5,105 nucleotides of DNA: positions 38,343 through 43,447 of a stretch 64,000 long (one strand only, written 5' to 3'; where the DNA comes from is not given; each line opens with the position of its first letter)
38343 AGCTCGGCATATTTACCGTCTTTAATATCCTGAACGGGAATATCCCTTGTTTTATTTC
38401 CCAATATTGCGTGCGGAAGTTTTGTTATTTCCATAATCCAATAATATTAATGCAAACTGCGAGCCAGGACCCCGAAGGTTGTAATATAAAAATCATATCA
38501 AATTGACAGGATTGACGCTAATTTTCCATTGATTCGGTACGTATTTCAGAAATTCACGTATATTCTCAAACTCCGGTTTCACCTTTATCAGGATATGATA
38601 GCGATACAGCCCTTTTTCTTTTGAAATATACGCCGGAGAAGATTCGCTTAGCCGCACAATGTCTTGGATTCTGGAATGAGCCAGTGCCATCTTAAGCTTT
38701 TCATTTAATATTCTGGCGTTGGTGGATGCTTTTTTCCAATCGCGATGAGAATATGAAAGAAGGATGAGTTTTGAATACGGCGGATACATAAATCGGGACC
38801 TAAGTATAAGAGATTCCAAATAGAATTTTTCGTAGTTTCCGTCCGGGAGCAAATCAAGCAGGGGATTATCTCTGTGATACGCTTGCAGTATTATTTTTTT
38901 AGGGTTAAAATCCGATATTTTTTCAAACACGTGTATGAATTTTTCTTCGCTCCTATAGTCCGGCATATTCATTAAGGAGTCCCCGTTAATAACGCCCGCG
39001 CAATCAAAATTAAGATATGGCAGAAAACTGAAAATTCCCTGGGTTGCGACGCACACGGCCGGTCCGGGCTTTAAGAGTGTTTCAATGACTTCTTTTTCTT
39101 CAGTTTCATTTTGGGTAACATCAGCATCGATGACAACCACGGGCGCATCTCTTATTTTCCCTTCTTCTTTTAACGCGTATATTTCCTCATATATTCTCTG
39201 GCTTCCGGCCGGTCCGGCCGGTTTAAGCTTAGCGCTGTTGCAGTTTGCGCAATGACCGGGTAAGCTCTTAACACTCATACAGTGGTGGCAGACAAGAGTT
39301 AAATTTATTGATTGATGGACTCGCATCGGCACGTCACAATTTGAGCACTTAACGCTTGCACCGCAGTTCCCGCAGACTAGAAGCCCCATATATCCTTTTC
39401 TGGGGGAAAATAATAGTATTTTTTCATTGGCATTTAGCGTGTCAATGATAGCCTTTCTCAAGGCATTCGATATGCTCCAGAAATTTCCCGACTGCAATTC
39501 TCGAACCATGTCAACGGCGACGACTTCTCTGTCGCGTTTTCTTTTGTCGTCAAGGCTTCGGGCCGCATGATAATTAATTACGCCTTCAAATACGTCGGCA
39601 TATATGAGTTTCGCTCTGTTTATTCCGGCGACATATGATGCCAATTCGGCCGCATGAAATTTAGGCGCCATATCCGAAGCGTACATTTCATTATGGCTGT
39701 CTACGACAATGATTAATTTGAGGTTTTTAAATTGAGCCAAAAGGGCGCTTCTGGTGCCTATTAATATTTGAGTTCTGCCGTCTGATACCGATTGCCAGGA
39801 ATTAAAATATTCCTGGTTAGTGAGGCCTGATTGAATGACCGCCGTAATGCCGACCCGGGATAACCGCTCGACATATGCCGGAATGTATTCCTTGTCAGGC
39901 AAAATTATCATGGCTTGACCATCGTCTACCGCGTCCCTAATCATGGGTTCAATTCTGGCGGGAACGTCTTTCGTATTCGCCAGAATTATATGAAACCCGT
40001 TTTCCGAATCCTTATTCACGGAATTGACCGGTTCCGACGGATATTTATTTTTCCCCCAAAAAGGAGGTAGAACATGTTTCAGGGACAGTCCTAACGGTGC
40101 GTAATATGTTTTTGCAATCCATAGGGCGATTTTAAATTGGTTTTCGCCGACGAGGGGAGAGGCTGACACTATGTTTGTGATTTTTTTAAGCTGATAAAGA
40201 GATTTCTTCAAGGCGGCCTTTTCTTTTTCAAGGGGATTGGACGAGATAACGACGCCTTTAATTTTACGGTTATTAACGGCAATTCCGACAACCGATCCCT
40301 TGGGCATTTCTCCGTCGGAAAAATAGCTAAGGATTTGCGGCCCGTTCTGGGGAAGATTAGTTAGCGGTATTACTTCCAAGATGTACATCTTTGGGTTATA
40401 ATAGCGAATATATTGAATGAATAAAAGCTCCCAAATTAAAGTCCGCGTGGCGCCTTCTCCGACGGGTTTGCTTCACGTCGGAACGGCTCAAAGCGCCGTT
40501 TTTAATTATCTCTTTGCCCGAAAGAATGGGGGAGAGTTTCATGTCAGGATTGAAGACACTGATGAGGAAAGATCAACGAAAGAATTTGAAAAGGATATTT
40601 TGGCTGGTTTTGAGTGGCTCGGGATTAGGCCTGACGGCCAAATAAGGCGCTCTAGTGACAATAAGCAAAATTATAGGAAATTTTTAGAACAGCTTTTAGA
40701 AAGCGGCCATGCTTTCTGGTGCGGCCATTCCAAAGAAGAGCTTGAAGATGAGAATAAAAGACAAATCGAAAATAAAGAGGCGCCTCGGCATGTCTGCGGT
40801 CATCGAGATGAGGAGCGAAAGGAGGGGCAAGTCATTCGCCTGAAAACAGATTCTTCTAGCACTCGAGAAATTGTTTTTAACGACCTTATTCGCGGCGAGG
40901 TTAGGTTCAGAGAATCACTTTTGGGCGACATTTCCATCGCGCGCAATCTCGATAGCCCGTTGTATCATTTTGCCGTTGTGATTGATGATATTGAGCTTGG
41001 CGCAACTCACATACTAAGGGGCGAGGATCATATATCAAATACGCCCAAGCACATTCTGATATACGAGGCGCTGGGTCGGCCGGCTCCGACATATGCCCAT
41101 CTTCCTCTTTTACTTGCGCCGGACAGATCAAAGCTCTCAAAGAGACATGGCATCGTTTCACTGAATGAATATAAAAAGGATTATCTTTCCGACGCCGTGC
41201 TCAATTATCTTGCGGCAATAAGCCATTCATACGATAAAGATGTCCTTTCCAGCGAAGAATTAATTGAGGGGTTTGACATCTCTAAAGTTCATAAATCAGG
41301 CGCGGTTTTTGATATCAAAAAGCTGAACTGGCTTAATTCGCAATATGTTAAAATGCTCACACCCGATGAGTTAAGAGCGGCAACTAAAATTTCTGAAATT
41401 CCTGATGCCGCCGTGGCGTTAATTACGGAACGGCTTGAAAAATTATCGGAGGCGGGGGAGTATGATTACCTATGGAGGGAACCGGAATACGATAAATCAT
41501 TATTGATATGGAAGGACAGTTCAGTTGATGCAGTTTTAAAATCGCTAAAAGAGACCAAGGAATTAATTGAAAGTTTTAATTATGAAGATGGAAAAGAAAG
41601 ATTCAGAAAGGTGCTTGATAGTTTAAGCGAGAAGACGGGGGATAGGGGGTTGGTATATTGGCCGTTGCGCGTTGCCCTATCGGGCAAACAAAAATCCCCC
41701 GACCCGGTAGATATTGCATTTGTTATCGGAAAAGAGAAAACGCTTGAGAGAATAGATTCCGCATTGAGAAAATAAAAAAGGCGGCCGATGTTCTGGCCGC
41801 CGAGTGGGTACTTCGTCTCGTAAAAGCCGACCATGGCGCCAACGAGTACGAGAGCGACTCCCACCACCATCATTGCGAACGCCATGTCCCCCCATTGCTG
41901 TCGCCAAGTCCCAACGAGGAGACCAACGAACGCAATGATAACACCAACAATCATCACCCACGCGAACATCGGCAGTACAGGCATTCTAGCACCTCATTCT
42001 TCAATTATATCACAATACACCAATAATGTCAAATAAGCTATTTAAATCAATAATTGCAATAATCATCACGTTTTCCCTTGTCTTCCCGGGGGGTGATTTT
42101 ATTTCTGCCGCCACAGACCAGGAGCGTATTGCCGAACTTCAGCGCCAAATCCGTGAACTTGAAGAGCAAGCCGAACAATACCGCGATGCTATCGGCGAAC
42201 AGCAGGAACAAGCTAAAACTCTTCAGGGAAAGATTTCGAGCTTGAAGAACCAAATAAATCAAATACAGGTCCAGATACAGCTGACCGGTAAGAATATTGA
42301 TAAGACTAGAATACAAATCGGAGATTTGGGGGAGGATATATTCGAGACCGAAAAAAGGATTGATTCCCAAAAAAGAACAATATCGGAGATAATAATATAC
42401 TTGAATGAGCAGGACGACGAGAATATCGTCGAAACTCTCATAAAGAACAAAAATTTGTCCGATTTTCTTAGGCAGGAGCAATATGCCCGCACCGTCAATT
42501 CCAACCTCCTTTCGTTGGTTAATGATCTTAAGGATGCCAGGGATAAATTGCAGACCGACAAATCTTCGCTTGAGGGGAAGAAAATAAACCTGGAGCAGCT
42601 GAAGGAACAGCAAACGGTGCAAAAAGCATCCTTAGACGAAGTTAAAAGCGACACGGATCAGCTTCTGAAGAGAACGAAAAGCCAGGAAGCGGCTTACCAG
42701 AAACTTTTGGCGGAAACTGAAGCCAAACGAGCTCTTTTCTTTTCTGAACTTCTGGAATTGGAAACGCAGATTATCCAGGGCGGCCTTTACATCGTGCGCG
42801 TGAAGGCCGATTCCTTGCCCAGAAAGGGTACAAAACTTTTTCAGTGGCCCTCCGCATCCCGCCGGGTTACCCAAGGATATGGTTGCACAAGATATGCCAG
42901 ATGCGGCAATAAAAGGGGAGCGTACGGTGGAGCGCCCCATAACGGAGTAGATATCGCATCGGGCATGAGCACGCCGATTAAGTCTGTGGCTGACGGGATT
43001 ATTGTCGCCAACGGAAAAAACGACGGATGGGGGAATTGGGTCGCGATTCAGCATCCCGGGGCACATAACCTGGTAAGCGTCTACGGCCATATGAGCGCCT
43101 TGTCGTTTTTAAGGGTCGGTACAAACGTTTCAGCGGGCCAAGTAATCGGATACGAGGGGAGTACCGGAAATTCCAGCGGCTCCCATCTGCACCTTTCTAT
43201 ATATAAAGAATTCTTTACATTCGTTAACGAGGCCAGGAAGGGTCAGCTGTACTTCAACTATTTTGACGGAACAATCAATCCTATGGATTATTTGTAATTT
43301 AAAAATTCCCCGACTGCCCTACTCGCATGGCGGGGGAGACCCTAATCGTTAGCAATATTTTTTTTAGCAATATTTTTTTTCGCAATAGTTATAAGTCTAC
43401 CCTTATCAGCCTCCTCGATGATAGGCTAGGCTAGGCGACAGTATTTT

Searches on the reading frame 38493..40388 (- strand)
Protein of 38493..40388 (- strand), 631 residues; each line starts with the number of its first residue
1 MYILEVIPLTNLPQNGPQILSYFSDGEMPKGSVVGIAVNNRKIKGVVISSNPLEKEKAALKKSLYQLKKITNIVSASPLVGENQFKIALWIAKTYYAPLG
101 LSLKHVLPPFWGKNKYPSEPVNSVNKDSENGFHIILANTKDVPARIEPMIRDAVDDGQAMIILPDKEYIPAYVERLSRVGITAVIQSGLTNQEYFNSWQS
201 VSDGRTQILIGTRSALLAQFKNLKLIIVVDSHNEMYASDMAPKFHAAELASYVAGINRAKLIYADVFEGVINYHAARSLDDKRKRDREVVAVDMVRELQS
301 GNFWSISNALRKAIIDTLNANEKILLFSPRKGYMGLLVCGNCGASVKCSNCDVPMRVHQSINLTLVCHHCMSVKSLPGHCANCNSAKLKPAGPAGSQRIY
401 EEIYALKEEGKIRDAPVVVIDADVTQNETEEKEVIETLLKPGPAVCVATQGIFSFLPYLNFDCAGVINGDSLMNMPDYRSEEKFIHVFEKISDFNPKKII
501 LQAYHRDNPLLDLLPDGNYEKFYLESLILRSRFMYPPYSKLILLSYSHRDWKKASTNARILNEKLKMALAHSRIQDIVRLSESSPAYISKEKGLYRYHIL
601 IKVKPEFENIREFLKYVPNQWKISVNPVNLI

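Call 19: search_protein_families(library=pfam, proteins=[window:38493-40388:-], max_evalue=0.00001)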
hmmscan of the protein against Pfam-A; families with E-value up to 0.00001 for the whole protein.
window:38493-40388:- (631 aa): 2 families
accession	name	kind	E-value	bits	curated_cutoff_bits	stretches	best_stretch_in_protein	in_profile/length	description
PF17764.6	PriA_3primeBD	-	3.2e-10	40.2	22.7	1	19-108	11-96/96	3'DNA-binding domain (3'BD)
PF18074.6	PriA_C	-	7.7e-09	36.7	26.9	1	537-621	1-80/95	Primosomal protein N C-terminal domain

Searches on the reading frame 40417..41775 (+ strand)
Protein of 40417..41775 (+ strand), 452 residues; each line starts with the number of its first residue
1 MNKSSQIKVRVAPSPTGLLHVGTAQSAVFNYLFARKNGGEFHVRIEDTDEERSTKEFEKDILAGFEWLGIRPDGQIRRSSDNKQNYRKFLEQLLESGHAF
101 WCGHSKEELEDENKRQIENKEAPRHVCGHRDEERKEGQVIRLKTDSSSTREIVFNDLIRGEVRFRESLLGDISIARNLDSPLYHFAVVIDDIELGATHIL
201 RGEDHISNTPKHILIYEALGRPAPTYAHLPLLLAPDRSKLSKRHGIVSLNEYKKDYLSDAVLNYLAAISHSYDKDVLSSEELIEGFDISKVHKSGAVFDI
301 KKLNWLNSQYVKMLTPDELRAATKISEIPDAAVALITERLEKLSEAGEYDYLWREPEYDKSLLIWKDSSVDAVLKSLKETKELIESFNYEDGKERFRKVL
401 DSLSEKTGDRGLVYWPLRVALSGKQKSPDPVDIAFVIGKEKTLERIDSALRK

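Call 20: search_protein_families(library=pfam, proteins=[window:40417-41775:+], max_evalue=0.00001)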
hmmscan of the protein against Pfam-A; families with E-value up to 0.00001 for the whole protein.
window:40417-41775:+ (452 aa): 2 families
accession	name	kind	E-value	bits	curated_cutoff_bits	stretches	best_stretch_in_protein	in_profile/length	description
PF00749.27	tRNA-synt_1c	-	1.9e-83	280.4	23.4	1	6-305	1-314/314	tRNA synthetases class I (E and Q), catalytic domain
PF19269.4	Anticodon_2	-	1.9e-18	67.6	23.6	1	323-450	14-141/141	Anticodon binding domain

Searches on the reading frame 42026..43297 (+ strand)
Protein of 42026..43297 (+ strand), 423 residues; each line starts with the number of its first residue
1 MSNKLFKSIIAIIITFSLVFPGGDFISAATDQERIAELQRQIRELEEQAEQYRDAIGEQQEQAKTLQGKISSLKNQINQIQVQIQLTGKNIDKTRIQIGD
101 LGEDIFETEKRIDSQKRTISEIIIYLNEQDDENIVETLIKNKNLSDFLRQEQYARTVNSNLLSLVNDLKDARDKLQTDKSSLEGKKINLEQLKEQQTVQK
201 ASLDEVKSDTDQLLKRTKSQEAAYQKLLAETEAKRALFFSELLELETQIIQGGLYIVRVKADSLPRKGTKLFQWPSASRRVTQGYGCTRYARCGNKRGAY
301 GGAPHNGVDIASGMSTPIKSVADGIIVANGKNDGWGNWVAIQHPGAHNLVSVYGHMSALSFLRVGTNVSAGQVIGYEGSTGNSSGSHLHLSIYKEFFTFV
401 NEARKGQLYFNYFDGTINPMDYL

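Call 20: search_protein_families(library=pfam, proteins=[window:42026-43297:+], max_evalue=0.00001)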
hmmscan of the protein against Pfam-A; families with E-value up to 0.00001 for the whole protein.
window:42026-43297:+ (423 aa): 1 family
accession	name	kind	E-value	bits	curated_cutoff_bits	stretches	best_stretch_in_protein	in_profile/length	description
PF01551.29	Peptidase_M23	-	1.9e-25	89.3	28.7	1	304-394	2-89/96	Peptidase family M23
